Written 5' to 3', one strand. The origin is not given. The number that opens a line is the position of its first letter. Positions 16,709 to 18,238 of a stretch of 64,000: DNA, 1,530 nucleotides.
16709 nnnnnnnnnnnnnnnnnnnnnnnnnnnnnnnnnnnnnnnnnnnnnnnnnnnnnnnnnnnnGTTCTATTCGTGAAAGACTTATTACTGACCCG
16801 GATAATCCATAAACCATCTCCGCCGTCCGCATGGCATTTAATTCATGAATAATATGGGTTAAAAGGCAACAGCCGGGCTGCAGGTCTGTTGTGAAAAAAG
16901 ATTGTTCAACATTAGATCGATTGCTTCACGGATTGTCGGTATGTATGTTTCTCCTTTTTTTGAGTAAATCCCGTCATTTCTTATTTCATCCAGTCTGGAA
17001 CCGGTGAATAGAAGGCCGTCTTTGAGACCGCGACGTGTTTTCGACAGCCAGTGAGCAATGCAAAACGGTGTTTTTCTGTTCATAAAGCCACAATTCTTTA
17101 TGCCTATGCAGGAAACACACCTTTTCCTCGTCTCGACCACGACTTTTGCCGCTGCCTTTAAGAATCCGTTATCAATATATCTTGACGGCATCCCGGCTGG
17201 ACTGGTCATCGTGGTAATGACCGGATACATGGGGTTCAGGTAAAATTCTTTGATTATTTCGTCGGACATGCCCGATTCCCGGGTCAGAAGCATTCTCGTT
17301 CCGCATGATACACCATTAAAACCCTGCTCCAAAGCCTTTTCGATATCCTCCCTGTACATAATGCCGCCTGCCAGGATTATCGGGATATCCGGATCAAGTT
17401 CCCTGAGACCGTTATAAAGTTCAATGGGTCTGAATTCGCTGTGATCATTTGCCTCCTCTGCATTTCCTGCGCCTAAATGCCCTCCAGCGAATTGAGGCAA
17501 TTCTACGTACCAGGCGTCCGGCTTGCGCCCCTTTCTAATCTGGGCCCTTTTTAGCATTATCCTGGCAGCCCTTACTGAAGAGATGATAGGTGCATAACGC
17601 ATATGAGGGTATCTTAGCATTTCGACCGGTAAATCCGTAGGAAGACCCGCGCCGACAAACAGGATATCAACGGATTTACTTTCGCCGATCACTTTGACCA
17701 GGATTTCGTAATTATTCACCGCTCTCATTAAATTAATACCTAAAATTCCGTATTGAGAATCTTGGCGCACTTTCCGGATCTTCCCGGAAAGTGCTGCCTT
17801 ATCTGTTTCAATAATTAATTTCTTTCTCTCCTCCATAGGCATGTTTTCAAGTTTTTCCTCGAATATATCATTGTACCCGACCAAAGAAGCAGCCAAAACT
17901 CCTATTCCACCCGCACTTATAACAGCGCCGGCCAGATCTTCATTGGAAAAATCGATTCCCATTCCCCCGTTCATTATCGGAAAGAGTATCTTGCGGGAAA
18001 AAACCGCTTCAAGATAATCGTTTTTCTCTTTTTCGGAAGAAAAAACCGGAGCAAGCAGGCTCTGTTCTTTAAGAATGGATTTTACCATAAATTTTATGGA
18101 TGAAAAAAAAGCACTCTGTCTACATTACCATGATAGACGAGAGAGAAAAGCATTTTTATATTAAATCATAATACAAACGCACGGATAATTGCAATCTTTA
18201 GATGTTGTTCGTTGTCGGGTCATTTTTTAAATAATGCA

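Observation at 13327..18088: Protein-thiocarboxylate module next to thrC: candidate sulfur-carrier-dependent homocysteine synthesis from O-phosphohomoserine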

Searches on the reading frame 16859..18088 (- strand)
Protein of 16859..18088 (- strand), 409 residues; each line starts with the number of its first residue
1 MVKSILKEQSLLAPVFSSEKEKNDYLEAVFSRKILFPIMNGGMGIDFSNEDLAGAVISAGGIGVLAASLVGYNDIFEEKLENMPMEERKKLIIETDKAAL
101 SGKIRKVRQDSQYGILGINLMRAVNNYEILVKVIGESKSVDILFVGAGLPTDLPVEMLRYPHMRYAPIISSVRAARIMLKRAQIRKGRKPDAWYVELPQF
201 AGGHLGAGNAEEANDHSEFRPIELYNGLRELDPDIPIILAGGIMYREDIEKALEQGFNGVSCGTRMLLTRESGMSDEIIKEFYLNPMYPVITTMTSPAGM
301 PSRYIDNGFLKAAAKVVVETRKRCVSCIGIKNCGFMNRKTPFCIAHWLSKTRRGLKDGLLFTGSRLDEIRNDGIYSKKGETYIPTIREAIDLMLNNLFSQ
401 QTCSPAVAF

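Call 3: search_protein_families(library=pfam, proteins=[window:16859-18088:-], max_evalue=0.01)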
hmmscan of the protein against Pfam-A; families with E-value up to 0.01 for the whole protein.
window:16859-18088:- (409 aa): 3 families
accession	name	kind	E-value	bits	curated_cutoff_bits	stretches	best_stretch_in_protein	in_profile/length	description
PF03060.21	NMO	-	2.6e-31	109.7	28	1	33-324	9-282/331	Nitronate monooxygenase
PF00478.31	IMPDH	-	0.00085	18.9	25.6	0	234-279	207-252/345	IMP dehydrogenase / GMP reductase domain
PF00977.27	His_biosynth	-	0.0097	15.8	23.6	0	234-267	73-106/228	Histidine biosynthesis protein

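Call 4: search_protein_families(library=ncbifam, proteins=[window:16859-18088:-], max_evalue=0.01)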
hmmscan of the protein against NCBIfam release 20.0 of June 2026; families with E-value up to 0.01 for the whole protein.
window:16859-18088:- (409 aa): 2 families
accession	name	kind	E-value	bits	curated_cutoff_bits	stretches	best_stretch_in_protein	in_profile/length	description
TIGR03151.1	enACPred_II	equivalog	6.4e-16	58.5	453.1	2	98-312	48-238/307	enoyl-[acyl-carrier-protein] reductase FabK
NF003302.0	PRK04302.1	subfamily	0.0012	18.7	132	0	228-261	167-200/223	triose-phosphate isomerase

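Call 62: find_related_loci(query=window:16859-18088:-, collection=metagenome_contigs, flank=6000)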
Query window:16859-18088:- (409 aa) in metagenome_contigs; peptide patterns used: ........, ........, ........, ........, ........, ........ (x = any residue, [..] = any of these).
146 stretches matched a pattern, but none encodes a relative of the query by tblastn (E <= 1e-3).

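Call 63: find_homologous_proteins(query=window:16859-18088:-, max_evalue=1e-10)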
Query window:16859-18088:- (409 aa): 4305 proteins with E <= 1e-10 among 8000 candidates; the best 120 are listed.
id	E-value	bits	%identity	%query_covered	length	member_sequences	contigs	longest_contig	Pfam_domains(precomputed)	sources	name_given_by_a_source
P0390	3.0e-271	917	100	100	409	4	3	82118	PF03060.22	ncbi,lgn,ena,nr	ncbi:nitronate monooxygenase [bacterium BMS3Bbin05]|nr:nitronate monooxygenase [bacterium BMS3Bbin05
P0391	3.0e-198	677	73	97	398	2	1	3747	PF03060.22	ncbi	ncbi:MAG: nitronate monooxygenase [Thermodesulfovibrionales bacterium]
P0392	3.5e-192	657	72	96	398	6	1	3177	PF03060.22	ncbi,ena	-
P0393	3.7e-185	633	70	96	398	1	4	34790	PF03060.22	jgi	jgi:nitronate monooxygenase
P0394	2.6e-182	624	75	89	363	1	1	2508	PF03060.22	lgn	-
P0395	7.1e-174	596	66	95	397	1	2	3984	PF03060.22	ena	-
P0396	1.8e-114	401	48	93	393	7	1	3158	PF03060.22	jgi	-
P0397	1.2e-109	385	47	94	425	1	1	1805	PF03060.22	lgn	-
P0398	1.7e-107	378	47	96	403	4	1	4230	PF03060.22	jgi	-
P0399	2.5e-99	351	46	93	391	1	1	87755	PF03060.22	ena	-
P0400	2.8e-96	341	45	94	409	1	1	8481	PF03060.22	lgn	-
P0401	3.6e-96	340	48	86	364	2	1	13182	PF03060.22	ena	-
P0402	1.8e-95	338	46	88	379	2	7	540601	PF03060.22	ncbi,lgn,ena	-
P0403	4.1e-95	337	45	95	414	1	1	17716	PF03060.22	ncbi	-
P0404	2.8e-92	328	43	95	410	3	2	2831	PF03060.22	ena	-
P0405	1.2e-90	322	43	95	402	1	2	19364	PF03060.22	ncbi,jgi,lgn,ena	-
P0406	3.9e-89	317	42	97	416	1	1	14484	PF03060.22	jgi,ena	-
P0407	5.2e-89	317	41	96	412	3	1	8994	PF03060.22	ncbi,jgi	-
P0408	1.4e-88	316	43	92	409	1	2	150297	PF03060.22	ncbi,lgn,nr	ncbi:MAG: nitronate monooxygenase [Candidatus Peribacteraceae bacterium]|nr:nitronate monooxygenase 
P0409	1.3e-83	299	39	94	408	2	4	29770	PF03060.22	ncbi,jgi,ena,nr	ncbi:MAG: nitronate monooxygenase [Candidatus Peribacteraceae bacterium]|nr:nitronate monooxygenase 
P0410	3.3e-83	298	46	87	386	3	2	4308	PF03060.22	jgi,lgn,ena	-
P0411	4.8e-83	297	42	93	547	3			PF03060.22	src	-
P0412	2.1e-78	282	39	99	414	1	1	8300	PF03060.22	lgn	-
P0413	1.0e-74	270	39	93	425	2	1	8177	PF03060.22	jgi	-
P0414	5.0e-74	268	40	90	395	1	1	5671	PF03060.22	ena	-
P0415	7.8e-67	244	38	94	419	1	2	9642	PF03060.22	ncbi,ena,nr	ncbi:MAG: nitronate monooxygenase [Candidatus Peribacteraceae bacterium]|nr:nitronate monooxygenase 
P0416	7.1e-58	214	39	80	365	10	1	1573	PF00478.32,PF03060.22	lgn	-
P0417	1.1e-57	214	38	80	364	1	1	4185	PF00478.32,PF03060.22,PF01180.28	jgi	-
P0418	2.7e-57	213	39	80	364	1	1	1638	PF00478.32,PF03060.22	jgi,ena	-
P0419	5.5e-57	212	38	81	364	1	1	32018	PF00478.32,PF03060.22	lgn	-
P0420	6.9e-57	211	39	80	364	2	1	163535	PF00478.32,PF03060.22,PF01180.28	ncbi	ncbi:MAG: NAD(P)H-dependent flavin oxidoreductase [Actinomycetota bacterium]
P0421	7.0e-57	211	40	80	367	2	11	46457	PF00478.32,PF03060.22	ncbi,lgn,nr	ncbi:MAG TPA: nitronate monooxygenase [Synechococcales cyanobacterium M55_K2018_004]|nr:nitronate mo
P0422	1.2e-56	210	36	81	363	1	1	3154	PF00478.32,PF03060.22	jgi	jgi:nitronate monooxygenase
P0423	1.5e-56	210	38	80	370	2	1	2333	PF00478.32,PF03060.22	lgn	-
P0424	1.5e-56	210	37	80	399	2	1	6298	PF00478.32,PF03060.22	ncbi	ncbi:MAG TPA: nitronate monooxygenase family protein, partial [Crinalium sp.]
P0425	1.8e-56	210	39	80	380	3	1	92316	PF00478.32,PF03060.22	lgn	-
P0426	1.9e-56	210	35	96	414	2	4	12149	PF03060.22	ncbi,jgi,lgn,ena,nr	ncbi:nitronate monooxygenase [Patescibacteria group bacterium]|nr:nitronate monooxygenase [Patesciba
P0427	2.3e-56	209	38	82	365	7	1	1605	PF00478.32,PF03060.22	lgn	-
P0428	3.3e-56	209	35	82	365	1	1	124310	PF00478.32,PF03060.22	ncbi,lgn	-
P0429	3.7e-56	209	39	80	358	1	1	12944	PF00478.32,PF03060.22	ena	-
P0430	8.5e-56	208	38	80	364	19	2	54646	PF00478.32,PF03060.22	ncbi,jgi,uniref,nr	ncbi:NAD(P)H-dependent flavin oxidoreductase [Stenomitos frigidus]|uniref:Nitronate monooxygenase n=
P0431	9.6e-56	207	38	82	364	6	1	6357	PF00478.32,PF03060.22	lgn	-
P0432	1.0e-55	207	38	80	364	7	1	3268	PF00478.32,PF03060.22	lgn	-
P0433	1.1e-55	207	39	80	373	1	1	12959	PF00478.32,PF03060.22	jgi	-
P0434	1.3e-55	207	39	82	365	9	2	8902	PF00478.32,PF03060.22,PF01180.28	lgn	-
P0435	1.3e-55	207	39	82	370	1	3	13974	PF00478.32,PF03060.22,PF01180.28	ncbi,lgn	-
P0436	1.4e-55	207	37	82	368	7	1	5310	PF03060.22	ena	-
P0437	1.5e-55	207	39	80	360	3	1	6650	PF00478.32,PF03060.22,PF01180.28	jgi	-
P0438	1.7e-55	207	39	80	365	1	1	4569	PF00478.32,PF03060.22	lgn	-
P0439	2.0e-55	206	38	80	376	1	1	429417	PF00478.32,PF03060.22,PF01180.28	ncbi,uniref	ncbi:Nitronate monooxygenase domain-containing protein [Tumidithrix helvetica PCC 7403]|uniref:NAD(P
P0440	2.3e-55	206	38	80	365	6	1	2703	PF00478.32,PF03060.22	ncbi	ncbi:MAG: NAD(P)H-dependent flavin oxidoreductase [Microcystaceae cyanobacterium]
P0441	2.6e-55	206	39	81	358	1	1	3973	PF00478.32,PF03060.22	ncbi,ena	-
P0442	2.8e-55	206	39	80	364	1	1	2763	PF00478.32,PF03060.22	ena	-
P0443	4.8e-55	205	39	80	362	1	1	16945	PF00478.32,PF03060.22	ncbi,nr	ncbi:MAG: nitronate monooxygenase family protein [Halothece sp. Uz-M2-17]|nr:nitronate monooxygenase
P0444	7.6e-55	204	39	80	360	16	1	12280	PF00478.32,PF03060.22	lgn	-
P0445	7.7e-55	204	39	82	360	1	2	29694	PF00478.32,PF03060.22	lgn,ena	-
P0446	9.0e-55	204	38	80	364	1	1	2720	PF00478.32,PF03060.22,PF01180.28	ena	-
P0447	1.3e-54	204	38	80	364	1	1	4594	PF00478.32,PF03060.22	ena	-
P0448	1.5e-54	203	38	80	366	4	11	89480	PF00478.32,PF03060.22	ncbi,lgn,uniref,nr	ncbi:NAD(P)H-dependent flavin oxidoreductase [Oscillatoria salina]|uniref:NAD(P)H-dependent flavin o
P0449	1.7e-54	203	38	80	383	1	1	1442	PF00478.32,PF03060.22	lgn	-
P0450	1.8e-54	203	40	80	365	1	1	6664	PF01070.25,PF00478.32,PF03060.22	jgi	jgi:nitronate monooxygenase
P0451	2.0e-54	203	36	82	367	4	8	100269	PF00478.32,PF03060.22,PF01180.28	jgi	-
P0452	2.2e-54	203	37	80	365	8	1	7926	PF00478.32,PF03060.22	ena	-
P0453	2.4e-54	203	39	82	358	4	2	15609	PF00478.32,PF03060.22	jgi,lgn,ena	jgi:nitronate monooxygenase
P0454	3.2e-54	202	38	80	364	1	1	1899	PF00478.32,PF03060.22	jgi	jgi:nitronate monooxygenase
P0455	3.2e-54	202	37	80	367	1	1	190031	PF01070.25,PF00478.32,PF03060.22,PF01180.28,PF01645.24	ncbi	ncbi:MAG: NAD(P)H-dependent flavin oxidoreductase [Leptolyngbyaceae cyanobacterium]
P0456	4.0e-54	202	38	80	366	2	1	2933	PF00478.32,PF03060.22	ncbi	ncbi:MAG: nitronate monooxygenase family protein [Thermosynechococcaceae cyanobacterium]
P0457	4.9e-54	202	39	80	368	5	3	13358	PF00478.32,PF03060.22,PF01180.28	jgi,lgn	-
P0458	5.1e-54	202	37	80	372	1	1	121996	PF00478.32,PF03060.22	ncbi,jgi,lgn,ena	jgi:nitronate monooxygenase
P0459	5.5e-54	202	39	80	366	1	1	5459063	PF00478.32,PF03060.22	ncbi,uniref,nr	ncbi:nitronate monooxygenase family protein [Nodosilinea sp. E11]|uniref:NAD(P)H-dependent flavin ox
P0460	7.6e-54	201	37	80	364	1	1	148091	PF00478.32,PF03060.22,PF01180.28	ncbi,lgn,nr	ncbi:MAG: nitronate monooxygenase [Oscillatoriophycideae cyanobacterium NC_groundwater_1537_Pr4_S-0.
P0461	8.7e-54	201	38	80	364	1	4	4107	PF00478.32,PF03060.22,PF01180.28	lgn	-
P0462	8.9e-54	201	38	80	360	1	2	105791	PF00478.32,PF03060.22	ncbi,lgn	ncbi:MAG: NAD(P)H-dependent flavin oxidoreductase [Halothece sp.]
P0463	9.4e-54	201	39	80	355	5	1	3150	PF00478.32,PF03060.22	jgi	jgi:nitronate monooxygenase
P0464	1.3e-53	200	39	82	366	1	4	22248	PF00478.32,PF03060.22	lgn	-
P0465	1.3e-53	200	38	81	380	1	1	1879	PF00478.32,PF03060.22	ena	-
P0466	1.3e-53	200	38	80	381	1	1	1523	PF00478.32,PF03060.22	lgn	-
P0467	1.6e-53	200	38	80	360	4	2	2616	PF00478.32,PF03060.22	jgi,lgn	jgi:nitronate monooxygenase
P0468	1.8e-53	200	37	81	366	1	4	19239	PF00478.32,PF03060.22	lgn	-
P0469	1.9e-53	200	39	80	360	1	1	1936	PF00478.32,PF03060.22,PF01180.28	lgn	-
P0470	2.2e-53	200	37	80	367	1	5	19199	PF00478.32,PF03060.22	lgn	-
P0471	2.2e-53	200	37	81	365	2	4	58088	PF00478.32,PF03060.22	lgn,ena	-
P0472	2.3e-53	200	39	80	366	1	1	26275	PF00478.32,PF03060.22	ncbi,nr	ncbi:MAG TPA: nitronate monooxygenase [Leptolyngbyaceae cyanobacterium M65_K2018_010]|nr:nitronate m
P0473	2.9e-53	199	38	81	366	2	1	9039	PF00478.32,PF03060.22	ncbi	ncbi:MAG: nitronate monooxygenase family protein [Cyanobacteria bacterium P01_D01_bin.115]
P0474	6.0e-53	198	38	82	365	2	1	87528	PF00478.32,PF03060.22,PF01180.28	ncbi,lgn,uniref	ncbi:NAD(P)H-dependent flavin oxidoreductase [Floridanema evergladense]|uniref:NAD(P)H-dependent fla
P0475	7.2e-53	198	37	80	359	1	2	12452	PF00478.32,PF03060.22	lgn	-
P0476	1.1e-52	197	38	81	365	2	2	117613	PF00478.32,PF03060.22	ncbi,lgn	ncbi:MAG: nitronate monooxygenase family protein [Cyanobacteria bacterium J06607_6]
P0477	1.1e-52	197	38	82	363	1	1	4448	PF00478.32,PF03060.22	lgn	-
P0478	1.4e-52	197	36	81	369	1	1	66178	PF00478.32,PF03060.22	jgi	jgi:nitronate monooxygenase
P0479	1.4e-52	197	36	82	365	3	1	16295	PF00478.32,PF03060.22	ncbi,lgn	ncbi:MAG: nitronate monooxygenase family protein [Cyanobacteria bacterium P01_E01_bin.6]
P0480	1.5e-52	197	36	82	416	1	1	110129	PF00478.32,PF03060.22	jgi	jgi:nitronate monooxygenase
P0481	1.6e-52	197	36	83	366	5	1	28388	PF00478.32,PF03060.22,PF01180.28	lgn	-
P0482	1.6e-52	197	38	80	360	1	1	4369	PF00478.32,PF03060.22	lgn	-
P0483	1.8e-52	197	36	84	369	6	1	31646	PF00478.32,PF03060.22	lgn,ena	-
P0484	1.9e-52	197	35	81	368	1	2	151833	PF01070.25,PF00478.32,PF03060.22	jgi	jgi:nitronate monooxygenase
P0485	2.4e-52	196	38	81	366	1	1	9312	PF00478.32,PF03060.22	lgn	-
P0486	2.5e-52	196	36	81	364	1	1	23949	PF00478.32,PF03060.22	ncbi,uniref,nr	ncbi:nitronate monooxygenase family protein [Spirulina sp. CS-785/01]|uniref:NAD(P)H-dependent flavi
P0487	2.5e-52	196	38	80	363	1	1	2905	PF00478.32,PF03060.22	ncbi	-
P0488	3.0e-52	196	38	81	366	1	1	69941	PF00478.32,PF03060.22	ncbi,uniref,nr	ncbi:nitronate monooxygenase [Nodosilinea sp. LEGE 07088]|uniref:NAD(P)H-dependent flavin oxidoreduc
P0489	3.4e-52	196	34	83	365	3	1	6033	PF00478.32,PF03060.22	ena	-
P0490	4.0e-52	195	37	80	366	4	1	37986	PF00478.32,PF03060.22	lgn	-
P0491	4.5e-52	195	35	82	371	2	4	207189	PF03060.22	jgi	jgi:nitronate monooxygenase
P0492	4.5e-52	195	40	80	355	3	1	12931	PF00478.32,PF03060.22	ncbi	ncbi:nitronate monooxygenase, partial [filamentous cyanobacterium CCT1]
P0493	4.5e-52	195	35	82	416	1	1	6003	PF00478.32,PF03060.22,PF01180.28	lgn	-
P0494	5.0e-52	195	37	80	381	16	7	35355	PF00478.32,PF03060.22,PF01180.28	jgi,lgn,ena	-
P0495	5.7e-52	195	37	80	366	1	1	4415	PF00478.32,PF03060.22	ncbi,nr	ncbi:MAG: nitronate monooxygenase family protein [Leptolyngbyaceae bacterium]|nr:nitronate monooxyge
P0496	6.2e-52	195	37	80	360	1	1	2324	PF00478.32,PF03060.22,PF01180.28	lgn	-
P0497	8.7e-52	194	37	81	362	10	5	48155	PF00478.32,PF03060.22,PF01180.28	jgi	-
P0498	8.9e-52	194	34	81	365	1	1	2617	PF00478.32,PF03060.22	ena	-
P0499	9.2e-52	194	38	80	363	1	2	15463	PF01070.25,PF00478.32,PF03060.22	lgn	-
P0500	1.1e-51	194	36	81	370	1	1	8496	PF00478.32,PF03060.22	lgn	-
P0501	1.1e-51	194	38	80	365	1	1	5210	PF00478.32,PF03060.22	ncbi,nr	ncbi:MAG: nitronate monooxygenase [Leptolyngbya sp. SIO1D8]|nr:nitronate monooxygenase [Leptolyngbya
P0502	1.1e-51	194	37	82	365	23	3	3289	PF01070.25,PF00478.32,PF03060.22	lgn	-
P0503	1.2e-51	194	37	80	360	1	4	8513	PF00478.32,PF03060.22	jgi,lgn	jgi:nitronate monooxygenase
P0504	1.3e-51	194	37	84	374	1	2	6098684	PF00478.32,PF03060.22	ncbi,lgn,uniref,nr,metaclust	ncbi:NAD(P)H-dependent flavin oxidoreductase [Nodosilinea nodulosa]|uniref:NAD(P)H-dependent flavin 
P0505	1.5e-51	194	36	82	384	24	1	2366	PF00478.32,PF03060.22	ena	-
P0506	2.1e-51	193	37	80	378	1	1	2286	PF00478.32,PF03060.22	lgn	-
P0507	2.5e-51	193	38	82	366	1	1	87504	PF00478.32,PF03060.22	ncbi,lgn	-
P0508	2.6e-51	193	36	82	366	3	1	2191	PF00478.32,PF03060.22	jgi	jgi:nitronate monooxygenase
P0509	2.7e-51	193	37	81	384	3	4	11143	PF00478.32,PF03060.22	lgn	-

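Call 64: find_encoding_contigs(protein=P0393, flank=8000, max_places=2)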
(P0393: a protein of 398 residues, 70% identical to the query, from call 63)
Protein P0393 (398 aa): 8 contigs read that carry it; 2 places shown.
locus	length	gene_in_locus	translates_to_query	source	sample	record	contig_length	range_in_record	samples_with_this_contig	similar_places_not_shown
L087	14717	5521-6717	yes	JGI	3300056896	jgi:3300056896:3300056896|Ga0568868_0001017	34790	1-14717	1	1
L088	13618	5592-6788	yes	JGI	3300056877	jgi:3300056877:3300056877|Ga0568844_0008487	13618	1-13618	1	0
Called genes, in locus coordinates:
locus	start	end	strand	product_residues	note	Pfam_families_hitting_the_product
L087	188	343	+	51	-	-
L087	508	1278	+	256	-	PF00581:Rhodanese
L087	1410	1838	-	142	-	PF03692:CxxCxxCC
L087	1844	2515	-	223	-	PF02586:SRAP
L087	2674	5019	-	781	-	PF13757:VIT_2, PF08487:VIT, PF00092:VWA, PF13519:VWA_2, PF13768:VWA_3, PF03544:TonB_C (weak)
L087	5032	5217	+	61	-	-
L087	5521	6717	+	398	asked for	PF03060:NMO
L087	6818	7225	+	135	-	PF01398:JAB (faint), PF14464:Prok-JAB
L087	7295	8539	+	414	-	PF05810:NinF, PF00291:PALP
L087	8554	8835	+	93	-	PF02597:ThiS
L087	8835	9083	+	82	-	PF09383:NIL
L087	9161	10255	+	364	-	PF00291:PALP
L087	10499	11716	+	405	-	PF01676:Metalloenzyme, PF10143:PhosphMutase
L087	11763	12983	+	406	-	PF00696:AA_kinase, PF01842:ACT, PF22468:ACT_9, PF13840:ACT_7, PF22468:ACT_9, PF01842:ACT (weak)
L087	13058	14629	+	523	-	PF00682:HMGL-like, PF22617:HCS_D2, PF08502:LeuA_dimer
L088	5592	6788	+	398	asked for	PF03060:NMO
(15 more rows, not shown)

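Call 65: find_encoding_contigs(protein=P0399, flank=5000, max_places=1)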
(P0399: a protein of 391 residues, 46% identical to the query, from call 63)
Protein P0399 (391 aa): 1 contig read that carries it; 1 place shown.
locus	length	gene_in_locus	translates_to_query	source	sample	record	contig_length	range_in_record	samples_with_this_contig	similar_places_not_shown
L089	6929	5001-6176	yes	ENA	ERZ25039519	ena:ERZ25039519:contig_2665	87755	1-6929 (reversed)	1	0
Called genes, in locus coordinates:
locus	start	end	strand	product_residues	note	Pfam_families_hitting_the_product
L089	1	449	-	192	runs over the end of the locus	PF00069:Pkinase, PF07714:PK_Tyr_Ser-Thr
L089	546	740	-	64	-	-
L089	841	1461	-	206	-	-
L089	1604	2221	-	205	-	-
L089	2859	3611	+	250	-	PF09335:VTT_dom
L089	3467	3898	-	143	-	-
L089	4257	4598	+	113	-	PF00076:RRM_1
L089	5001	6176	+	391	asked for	PF03060:NMO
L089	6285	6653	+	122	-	-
